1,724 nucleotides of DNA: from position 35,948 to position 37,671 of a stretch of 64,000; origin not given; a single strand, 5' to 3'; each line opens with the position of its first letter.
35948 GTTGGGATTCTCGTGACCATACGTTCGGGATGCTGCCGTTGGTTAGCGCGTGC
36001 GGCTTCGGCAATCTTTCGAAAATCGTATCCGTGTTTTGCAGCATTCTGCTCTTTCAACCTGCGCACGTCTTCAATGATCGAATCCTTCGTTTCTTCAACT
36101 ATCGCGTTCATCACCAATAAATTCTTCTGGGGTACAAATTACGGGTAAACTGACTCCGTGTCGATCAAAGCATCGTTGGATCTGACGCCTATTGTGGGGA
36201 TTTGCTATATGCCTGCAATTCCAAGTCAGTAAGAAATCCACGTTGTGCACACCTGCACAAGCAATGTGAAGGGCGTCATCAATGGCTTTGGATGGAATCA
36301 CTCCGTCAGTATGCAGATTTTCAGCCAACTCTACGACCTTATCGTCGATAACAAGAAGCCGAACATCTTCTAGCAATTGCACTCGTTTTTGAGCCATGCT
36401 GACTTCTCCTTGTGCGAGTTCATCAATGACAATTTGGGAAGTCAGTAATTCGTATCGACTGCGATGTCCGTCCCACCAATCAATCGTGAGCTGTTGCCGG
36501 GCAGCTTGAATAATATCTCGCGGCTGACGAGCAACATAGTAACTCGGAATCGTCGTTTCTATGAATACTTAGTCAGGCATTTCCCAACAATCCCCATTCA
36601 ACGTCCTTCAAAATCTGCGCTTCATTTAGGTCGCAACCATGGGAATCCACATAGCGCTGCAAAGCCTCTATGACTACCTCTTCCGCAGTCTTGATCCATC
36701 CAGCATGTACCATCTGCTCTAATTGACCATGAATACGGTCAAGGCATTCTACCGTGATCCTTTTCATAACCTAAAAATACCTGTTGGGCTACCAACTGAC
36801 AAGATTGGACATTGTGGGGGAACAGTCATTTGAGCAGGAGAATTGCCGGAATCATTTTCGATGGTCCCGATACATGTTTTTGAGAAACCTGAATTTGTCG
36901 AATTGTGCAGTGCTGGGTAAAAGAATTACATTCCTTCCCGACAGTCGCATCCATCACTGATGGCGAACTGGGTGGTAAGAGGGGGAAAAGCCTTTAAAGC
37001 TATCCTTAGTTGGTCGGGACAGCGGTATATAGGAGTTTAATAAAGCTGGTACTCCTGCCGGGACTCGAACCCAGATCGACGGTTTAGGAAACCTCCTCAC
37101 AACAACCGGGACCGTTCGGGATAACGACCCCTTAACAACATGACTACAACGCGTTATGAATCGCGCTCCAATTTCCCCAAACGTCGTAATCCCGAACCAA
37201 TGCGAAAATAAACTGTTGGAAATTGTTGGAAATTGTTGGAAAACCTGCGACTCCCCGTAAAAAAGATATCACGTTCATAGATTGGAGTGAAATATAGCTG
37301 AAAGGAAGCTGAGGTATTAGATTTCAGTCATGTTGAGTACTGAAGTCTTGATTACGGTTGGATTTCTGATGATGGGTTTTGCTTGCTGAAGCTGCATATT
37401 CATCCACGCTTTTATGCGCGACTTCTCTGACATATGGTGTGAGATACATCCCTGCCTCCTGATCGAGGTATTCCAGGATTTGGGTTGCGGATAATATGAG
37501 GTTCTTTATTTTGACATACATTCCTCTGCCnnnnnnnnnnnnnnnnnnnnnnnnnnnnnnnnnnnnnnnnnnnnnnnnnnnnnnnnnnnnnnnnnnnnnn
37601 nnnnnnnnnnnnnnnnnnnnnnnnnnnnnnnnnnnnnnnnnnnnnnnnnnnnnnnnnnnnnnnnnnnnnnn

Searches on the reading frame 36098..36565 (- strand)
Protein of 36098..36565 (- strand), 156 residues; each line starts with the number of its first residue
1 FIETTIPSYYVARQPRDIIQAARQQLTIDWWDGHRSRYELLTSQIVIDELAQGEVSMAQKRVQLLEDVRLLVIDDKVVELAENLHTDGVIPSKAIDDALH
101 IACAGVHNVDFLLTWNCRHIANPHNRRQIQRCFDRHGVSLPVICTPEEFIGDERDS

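Call 71: search_protein_families(library=ncbifam, proteins=[window:36098-36565:-], max_evalue=0.01)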
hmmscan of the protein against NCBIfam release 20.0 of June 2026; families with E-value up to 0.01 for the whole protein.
window:36098-36565:- (156 aa): 0 families

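Call 72: search_protein_families(library=pfam, proteins=[window:36098-36565:-], max_evalue=0.1)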
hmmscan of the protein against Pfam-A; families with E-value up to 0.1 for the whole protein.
window:36098-36565:- (156 aa): 2 families
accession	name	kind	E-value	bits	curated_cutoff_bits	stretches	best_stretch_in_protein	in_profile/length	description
PF01850.27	PIN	-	2.9e-05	25.1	23.6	1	29-114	28-109/120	PIN domain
PF13470.12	PIN_3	-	0.081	14.2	27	0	35-117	31-114/115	PIN domain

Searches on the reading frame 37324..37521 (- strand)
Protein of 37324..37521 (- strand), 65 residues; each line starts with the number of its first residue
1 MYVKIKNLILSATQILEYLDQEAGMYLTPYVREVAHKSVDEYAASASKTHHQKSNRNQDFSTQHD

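Call 3: search_protein_families(library=pfam, proteins=[window:37324-37521:-], max_evalue=0.01)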
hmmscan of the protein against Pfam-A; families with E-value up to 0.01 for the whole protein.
window:37324-37521:- (65 aa): 0 families

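Call 4: search_protein_families(library=padloc, proteins=[window:37324-37521:-], max_evalue=0.01)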
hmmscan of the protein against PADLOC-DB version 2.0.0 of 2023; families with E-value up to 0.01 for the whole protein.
window:37324-37521:- (65 aa): 0 families

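Call 5: search_protein_families(library=ncbifam, proteins=[window:37324-37521:-], max_evalue=0.01)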
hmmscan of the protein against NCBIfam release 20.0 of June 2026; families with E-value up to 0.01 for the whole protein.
window:37324-37521:- (65 aa): 0 families

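Call 39: find_homologous_proteins(query=window:37327-37521:-, max_evalue=1)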
Query window:37327-37521:- (65 aa): 1 proteins with E <= 1 among 1 candidates.
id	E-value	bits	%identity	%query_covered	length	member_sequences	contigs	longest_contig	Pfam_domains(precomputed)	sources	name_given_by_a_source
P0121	4.0e-35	135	100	100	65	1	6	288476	-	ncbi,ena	-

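Call 40: find_encoding_contigs(protein=P0121, flank=3000, max_places=4)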
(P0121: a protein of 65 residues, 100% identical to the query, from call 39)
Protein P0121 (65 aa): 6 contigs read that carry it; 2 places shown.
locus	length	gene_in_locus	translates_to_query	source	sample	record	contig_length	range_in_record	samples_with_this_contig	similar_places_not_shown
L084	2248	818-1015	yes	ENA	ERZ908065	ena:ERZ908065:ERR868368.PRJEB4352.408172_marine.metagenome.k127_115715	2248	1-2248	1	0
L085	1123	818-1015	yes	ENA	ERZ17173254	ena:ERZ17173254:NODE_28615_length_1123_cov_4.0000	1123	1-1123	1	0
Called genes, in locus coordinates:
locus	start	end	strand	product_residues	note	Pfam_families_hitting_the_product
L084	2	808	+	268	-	?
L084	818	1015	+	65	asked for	-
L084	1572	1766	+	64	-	-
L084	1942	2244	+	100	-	-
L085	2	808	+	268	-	?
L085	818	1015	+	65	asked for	-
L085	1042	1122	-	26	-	?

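Call 73: search_protein_representatives(protein=window:37327-37521:-)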
Query: 65 residues. Proteins with E-value up to 0.001 (for the whole library): 3; up to 1e-10: 1; up to 1e-30: 1. The best 3 are listed.
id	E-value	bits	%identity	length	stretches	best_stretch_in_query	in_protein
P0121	1.3e-35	134.9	100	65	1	1-65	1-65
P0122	1.4e-04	37.8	26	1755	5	8-47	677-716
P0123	1.5e-04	37.7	40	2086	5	28-51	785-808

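Call 90: predict_structure(protein=window:37327-37521:-)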
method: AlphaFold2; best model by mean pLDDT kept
length: 65 residues; sequences in the alignment: 1
mean_pLDDT: 66.2   pTM: 0.35
mean pLDDT of the five models: 66.2, 63.9, 61.5, 60.4, 58.3
residues with pLDDT >= 90: 0; 70-90: 18; 50-70: 47; < 50: 0
segments of 3 or more residues with pLDDT < 50: none
pLDDT, mean of each block of 10 residues (from residue 1): 68 71 62 70 68 62 61
secondary structure, 60 per line:
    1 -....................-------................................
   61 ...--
elements in order: H2-21 H29-63
